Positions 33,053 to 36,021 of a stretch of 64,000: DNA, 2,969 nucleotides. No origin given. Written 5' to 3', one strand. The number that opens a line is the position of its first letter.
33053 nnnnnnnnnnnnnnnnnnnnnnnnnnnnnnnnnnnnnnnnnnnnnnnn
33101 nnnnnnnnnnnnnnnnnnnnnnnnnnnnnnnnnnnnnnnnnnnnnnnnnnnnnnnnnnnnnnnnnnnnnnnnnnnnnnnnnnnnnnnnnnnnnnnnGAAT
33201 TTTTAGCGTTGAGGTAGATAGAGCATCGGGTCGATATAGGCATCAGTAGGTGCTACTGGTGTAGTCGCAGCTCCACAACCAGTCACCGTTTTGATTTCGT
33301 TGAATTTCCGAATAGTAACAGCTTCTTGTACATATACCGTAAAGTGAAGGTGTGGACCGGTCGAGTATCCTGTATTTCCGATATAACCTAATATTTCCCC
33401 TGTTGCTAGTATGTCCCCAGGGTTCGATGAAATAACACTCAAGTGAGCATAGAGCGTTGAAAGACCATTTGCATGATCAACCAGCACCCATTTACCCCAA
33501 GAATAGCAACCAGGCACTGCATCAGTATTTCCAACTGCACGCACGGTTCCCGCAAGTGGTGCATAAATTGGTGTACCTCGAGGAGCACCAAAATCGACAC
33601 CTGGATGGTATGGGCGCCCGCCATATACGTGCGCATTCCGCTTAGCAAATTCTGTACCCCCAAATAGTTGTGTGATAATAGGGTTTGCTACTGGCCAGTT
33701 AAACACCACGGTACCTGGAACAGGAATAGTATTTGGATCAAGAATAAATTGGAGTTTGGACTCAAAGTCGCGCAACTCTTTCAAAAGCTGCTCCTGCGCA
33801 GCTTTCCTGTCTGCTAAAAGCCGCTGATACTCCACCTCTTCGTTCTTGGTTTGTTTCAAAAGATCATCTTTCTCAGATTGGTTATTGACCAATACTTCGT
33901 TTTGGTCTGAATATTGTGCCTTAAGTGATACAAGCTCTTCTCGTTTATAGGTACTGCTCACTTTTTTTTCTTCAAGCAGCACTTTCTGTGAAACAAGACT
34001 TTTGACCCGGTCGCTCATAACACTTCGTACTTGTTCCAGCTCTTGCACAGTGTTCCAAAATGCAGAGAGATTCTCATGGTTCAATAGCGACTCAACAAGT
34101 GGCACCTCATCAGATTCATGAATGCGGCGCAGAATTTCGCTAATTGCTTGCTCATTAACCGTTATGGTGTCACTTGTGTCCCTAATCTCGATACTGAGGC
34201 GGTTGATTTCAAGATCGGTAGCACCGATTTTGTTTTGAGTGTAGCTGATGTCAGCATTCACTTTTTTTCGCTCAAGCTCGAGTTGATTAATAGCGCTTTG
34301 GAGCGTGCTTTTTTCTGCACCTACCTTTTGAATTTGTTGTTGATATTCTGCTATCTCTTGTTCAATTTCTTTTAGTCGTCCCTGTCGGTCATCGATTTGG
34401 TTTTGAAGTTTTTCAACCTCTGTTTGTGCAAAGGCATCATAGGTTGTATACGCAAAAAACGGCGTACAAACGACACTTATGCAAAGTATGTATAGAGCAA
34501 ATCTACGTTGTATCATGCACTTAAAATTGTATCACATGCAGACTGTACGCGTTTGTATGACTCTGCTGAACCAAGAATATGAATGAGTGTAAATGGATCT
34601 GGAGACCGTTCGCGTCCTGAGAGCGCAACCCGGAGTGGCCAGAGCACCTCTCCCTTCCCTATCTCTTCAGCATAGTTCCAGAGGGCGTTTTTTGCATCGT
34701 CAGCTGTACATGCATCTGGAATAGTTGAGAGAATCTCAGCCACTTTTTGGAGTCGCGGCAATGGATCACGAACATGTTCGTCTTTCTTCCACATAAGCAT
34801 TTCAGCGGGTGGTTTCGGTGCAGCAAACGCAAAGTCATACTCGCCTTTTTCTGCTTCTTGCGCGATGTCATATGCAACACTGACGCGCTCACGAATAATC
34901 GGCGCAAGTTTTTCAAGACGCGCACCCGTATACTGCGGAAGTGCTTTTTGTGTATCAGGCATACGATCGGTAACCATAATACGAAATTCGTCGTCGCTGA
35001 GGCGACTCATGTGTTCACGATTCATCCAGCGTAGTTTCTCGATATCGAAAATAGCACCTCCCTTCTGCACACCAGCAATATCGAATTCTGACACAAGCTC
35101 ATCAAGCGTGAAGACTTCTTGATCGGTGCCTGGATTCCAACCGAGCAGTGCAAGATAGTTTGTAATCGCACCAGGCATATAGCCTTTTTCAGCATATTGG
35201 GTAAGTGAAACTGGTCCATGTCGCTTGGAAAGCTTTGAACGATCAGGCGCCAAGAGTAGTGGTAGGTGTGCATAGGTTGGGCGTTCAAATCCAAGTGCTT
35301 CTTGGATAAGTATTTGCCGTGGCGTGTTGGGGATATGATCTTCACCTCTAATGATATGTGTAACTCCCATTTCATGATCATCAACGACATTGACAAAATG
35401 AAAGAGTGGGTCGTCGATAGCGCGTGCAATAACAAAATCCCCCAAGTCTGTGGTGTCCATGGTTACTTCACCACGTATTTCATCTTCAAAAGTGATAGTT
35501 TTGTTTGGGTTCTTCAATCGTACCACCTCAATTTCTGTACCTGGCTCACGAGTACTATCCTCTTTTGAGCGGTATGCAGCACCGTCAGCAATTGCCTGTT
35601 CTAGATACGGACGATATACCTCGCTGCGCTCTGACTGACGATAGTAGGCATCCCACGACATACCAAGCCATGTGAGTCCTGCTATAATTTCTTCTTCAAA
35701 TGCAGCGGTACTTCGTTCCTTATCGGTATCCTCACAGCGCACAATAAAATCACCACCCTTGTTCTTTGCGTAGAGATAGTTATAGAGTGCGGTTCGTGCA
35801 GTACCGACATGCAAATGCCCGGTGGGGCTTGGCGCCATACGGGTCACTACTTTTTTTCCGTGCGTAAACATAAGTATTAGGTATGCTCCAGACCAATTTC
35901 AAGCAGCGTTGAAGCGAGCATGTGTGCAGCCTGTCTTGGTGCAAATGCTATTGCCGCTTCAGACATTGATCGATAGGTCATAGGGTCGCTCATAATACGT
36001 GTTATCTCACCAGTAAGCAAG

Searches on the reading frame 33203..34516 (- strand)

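Call 56: search_protein_families(library=ncbifam, proteins=[window:33203-34516:-], max_evalue=1e-10)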
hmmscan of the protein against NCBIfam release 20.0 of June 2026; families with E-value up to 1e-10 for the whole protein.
window:33203-34516:- (437 aa): 7 families
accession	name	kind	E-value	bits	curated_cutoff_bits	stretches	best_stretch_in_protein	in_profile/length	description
NF052530.1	Heli_ShapePgp3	exception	1.4e-19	70.3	300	1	193-398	57-255/270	peptidoglycan metallopeptidase Pgp3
NF052336.1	PdgHdaseHSB100310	equivalog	1.6e-15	57.3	500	1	272-397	35-144/316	peptidoglycan hydrolase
NF050804.1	CellDivDipMCaul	equivalog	4.2e-15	55.6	900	1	268-394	503-613/634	cell division endopeptidase DipM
NF008652.0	PRK11649.1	equivalog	7.5e-15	54.5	341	1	292-398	301-401/439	murein DD-endopeptidase MepM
NF053825.1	PdgNdpepShyA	equivalog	2.9e-13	49.3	700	1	291-398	282-384/425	peptidoglycan DD-endopeptidase ShyA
NF053824.1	PdgNdpepShyC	equivalog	2.6e-12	46.4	700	1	292-397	283-383/429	peptidoglycan DD-endopeptidase ShyC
NF052529.1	PG_M23_Pgp6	exception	6.8e-12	44.8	600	1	302-398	333-423/452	peptidoglycan metallopeptidase Pgp6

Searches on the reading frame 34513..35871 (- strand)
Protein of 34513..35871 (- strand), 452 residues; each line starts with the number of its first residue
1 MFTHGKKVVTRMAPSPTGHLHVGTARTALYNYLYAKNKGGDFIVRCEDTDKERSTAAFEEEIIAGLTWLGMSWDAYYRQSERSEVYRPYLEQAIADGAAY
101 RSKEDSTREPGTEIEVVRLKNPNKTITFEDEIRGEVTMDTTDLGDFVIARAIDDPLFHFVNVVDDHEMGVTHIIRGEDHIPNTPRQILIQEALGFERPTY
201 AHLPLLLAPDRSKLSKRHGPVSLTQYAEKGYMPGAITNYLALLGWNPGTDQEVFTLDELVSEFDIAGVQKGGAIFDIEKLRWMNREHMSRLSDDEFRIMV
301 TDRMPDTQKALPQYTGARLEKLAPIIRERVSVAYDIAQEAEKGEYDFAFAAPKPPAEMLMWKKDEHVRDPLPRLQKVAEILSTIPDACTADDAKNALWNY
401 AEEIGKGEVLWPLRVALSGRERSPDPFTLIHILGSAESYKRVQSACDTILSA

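Call 56: search_protein_families(library=ncbifam, proteins=[window:34513-35871:-], max_evalue=1e-10)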
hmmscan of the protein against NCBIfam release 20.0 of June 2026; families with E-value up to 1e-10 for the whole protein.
window:34513-35871:- (452 aa): 10 families
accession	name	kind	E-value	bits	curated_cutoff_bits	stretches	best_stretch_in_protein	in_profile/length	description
TIGR00464.1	gltX_bact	equivalog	2.2e-126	422.5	289.95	2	112-444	139-465/470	glutamate--tRNA ligase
TIGR03838.1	queuosine_YadB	equivalog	7.5e-58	196.1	276.7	2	113-252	128-264/272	tRNA glutamyl-Q(34) synthetase GluQRS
NF004314.0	PRK05710.1-3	equivalog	2e-57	194.8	256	1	6-262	5-281/297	tRNA glutamyl-Q(34) synthetase GluQRS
NF004315.1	PRK05710.1-4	equivalog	5.5e-55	186.7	250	2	10-103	1-95/274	tRNA glutamyl-Q(34) synthetase GluQRS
NF004313.0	PRK05710.1-2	equivalog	2.1e-43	148.6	380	2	120-226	144-254/299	tRNA glutamyl-Q(34) synthetase GluQRS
NF003169.0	PRK04156.1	equivalog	1.7e-40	139.2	516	2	6-105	100-201/567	glutamate--tRNA ligase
NF004312.0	PRK05710.1-1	equivalog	2.6e-37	128.8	453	1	5-221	11-244/306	tRNA glutamyl-Q(34) synthetase GluQRS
TIGR00463.1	gltX_arch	equivalog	1.4e-32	112.9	401.75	1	6-103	92-189/560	glutamate--tRNA ligase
NF011291.0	PRK14703.1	equivalog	4.1e-15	55.1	681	1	6-101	30-126/769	glutamine--tRNA ligase/YqeY domain fusion protein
TIGR00440.1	glnS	equivalog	6.5e-11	41.8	425.8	1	8-103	1-97/524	glutamine--tRNA ligase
